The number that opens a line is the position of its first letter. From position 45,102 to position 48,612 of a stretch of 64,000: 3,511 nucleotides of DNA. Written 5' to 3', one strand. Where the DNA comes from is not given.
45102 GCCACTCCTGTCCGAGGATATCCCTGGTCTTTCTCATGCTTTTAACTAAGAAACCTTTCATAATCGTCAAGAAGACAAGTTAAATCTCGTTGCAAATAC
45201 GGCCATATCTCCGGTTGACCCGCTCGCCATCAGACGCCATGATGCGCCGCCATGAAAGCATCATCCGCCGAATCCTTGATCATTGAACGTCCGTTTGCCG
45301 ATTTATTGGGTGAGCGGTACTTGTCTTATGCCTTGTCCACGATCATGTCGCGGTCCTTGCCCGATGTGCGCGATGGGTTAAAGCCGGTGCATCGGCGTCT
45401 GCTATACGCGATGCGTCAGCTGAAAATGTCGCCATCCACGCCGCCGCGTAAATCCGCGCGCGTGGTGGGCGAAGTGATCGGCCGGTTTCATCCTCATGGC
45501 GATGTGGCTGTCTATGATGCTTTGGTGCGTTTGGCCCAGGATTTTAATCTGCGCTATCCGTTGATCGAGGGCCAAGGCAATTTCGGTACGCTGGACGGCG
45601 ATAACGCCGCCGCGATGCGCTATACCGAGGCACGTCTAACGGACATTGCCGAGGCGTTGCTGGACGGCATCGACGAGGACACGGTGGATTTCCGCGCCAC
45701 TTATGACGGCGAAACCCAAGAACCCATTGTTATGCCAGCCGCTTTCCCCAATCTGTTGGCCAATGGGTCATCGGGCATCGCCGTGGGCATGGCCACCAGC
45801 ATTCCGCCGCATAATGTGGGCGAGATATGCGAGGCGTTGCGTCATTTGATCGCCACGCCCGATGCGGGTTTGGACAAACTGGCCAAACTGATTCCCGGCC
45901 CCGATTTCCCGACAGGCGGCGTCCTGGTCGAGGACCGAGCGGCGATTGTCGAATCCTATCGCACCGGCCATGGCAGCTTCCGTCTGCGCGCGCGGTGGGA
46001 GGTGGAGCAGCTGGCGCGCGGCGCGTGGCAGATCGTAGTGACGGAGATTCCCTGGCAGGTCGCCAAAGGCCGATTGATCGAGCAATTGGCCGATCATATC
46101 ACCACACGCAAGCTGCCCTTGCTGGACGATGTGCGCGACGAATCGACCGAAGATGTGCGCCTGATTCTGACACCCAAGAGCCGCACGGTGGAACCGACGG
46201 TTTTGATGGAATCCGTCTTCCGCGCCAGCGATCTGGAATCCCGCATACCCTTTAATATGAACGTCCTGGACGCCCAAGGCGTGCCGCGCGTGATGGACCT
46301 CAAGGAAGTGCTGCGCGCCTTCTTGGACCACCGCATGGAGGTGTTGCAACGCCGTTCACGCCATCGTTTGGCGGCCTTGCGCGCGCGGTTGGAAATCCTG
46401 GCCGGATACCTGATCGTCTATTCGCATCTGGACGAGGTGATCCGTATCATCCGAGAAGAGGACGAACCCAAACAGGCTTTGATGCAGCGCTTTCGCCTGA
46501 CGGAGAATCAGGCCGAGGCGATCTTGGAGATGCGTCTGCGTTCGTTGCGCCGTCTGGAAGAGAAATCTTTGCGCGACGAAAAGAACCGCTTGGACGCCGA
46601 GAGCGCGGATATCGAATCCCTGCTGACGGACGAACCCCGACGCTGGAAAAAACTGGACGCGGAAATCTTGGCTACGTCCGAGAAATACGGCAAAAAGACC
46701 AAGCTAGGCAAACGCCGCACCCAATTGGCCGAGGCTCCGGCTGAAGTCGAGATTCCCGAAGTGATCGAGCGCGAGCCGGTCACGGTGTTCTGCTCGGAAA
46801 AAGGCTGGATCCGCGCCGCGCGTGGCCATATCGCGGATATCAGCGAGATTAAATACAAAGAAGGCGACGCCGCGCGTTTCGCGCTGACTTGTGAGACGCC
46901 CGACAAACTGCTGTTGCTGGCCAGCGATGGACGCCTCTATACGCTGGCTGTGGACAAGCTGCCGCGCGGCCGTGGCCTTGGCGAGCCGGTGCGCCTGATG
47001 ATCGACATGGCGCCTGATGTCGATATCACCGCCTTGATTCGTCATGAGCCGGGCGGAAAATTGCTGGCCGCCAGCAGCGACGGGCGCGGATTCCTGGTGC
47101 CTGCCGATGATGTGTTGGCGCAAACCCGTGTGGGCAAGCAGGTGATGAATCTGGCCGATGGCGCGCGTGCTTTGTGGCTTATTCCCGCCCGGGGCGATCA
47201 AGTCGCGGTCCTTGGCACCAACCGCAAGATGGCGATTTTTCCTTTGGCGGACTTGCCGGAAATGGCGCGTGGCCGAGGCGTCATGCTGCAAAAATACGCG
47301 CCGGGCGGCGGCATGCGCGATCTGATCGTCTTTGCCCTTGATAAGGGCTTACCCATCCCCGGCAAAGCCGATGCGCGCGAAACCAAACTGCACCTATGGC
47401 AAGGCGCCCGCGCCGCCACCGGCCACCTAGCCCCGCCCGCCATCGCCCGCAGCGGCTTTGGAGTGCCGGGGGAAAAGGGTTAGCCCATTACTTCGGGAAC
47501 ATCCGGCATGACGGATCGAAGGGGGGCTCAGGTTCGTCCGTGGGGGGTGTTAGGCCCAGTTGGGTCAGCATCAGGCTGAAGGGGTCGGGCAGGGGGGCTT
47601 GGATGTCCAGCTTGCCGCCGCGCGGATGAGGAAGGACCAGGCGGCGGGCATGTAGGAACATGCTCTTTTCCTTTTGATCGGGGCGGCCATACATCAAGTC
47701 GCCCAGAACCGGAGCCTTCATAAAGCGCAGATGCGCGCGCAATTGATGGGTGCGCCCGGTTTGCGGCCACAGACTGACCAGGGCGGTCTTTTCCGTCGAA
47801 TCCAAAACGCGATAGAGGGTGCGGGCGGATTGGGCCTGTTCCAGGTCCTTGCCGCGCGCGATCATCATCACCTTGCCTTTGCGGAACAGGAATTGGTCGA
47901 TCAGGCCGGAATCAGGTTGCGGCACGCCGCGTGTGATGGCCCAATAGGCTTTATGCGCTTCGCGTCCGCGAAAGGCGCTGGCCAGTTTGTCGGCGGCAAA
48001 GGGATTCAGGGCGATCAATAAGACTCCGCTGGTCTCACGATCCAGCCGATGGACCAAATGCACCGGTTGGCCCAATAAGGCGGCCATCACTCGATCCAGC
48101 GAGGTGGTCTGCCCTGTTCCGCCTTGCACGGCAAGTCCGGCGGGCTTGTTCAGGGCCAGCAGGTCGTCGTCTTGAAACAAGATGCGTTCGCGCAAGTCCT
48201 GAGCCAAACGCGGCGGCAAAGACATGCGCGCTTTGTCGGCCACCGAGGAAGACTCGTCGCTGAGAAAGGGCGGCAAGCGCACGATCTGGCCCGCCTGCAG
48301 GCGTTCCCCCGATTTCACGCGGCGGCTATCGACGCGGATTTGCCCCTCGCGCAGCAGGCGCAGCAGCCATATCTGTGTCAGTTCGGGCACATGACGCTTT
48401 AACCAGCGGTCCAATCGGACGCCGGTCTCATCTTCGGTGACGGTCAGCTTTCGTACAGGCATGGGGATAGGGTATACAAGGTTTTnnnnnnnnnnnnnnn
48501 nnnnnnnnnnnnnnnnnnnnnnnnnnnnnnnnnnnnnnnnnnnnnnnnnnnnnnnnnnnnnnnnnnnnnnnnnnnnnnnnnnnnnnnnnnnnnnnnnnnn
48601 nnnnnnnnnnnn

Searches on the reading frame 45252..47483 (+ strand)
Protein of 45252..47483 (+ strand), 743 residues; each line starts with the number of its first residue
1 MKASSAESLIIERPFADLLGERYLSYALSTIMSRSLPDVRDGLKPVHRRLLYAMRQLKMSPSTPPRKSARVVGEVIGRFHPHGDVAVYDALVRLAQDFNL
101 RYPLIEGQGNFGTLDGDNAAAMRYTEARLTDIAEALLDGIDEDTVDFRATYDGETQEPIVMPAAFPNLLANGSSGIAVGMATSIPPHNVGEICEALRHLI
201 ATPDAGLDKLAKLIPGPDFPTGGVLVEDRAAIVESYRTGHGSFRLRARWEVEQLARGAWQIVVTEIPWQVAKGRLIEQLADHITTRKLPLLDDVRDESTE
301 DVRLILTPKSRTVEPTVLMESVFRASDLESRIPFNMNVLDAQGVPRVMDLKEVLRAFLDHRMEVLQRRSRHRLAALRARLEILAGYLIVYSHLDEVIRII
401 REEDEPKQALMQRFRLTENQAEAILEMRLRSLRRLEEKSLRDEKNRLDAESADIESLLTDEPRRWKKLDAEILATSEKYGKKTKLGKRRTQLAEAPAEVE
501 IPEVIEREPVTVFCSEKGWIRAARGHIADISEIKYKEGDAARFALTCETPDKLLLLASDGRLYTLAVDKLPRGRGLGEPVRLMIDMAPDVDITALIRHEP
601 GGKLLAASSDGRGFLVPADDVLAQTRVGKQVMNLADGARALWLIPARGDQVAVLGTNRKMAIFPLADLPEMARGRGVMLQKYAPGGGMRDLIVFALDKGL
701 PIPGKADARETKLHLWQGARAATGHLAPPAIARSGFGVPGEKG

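Call 23: search_protein_families(library=pfam, proteins=[window:45252-47483:+], max_evalue=0.001)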
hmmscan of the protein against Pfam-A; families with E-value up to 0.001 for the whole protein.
window:45252-47483:+ (743 aa): 2 families
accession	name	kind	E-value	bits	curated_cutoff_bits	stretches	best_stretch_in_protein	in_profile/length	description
PF00521.26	DNA_topoisoIV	-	1.1e-142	476.3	31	1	34-466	1-425/432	DNA gyrase/topoisomerase IV, subunit A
PF03989.18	DNA_gyraseA_C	-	2.3e-11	43.4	27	1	603-640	2-41/48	DNA gyrase C-terminal domain, beta-propeller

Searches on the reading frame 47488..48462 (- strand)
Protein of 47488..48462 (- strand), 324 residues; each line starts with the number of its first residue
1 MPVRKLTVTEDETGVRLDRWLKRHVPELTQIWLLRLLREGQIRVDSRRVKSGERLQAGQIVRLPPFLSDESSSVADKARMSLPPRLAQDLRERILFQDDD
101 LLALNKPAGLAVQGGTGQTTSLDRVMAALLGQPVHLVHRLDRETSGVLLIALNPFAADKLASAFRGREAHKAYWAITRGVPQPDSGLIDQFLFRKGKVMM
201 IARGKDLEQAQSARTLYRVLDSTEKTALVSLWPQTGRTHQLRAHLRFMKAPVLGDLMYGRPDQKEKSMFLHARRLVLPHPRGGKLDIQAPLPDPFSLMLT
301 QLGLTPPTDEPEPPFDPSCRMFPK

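Call 23: search_protein_families(library=pfam, proteins=[window:47488-48462:-], max_evalue=0.001)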
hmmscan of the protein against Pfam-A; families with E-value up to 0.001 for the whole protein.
window:47488-48462:- (324 aa): 1 family
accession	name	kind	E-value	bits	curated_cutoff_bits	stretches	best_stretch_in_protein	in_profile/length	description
PF00849.27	PseudoU_synth_2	-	1.2e-29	103.9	26.8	1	100-245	1-150/152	RNA pseudouridylate synthase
